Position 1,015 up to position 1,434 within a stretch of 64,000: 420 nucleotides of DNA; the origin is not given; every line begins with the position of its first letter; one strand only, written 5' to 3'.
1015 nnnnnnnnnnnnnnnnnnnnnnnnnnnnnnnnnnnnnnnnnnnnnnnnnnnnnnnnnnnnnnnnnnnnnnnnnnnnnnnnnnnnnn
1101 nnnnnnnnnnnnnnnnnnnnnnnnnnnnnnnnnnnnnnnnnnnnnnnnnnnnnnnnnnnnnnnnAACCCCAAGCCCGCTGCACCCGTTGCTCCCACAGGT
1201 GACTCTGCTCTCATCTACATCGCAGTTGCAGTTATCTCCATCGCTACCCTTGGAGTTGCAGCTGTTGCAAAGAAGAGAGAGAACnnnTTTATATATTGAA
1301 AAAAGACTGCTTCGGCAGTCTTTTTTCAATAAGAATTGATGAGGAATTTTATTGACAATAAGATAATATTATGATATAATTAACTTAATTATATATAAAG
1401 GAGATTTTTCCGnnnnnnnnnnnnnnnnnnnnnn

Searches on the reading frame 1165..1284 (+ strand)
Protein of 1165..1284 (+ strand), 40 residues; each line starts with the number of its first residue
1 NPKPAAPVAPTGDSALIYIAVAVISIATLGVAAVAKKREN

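Call 4: search_protein_families(library=ncbifam, proteins=[window:1165-1284:+], max_evalue=10)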
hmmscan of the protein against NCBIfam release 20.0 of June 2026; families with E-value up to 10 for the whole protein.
seq(40 aa): 3 families
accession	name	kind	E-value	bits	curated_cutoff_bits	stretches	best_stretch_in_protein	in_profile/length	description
NF038329.2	gly_rich_SclB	equivalog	0.073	12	325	1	17-40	418-441/442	LPXTG-anchored collagen-like adhesin Scl2/SclB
TIGR01167.1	LPXTG_anchor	domain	0.1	13.3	15.9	1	11-40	5-34/34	LPXTG cell wall anchor domain-containing protein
NF038330.1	adhesin_SclA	exception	0.19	11.3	400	1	11-40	374-404/405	LPXTG-anchored collagen-like adhesin Scl1/SclA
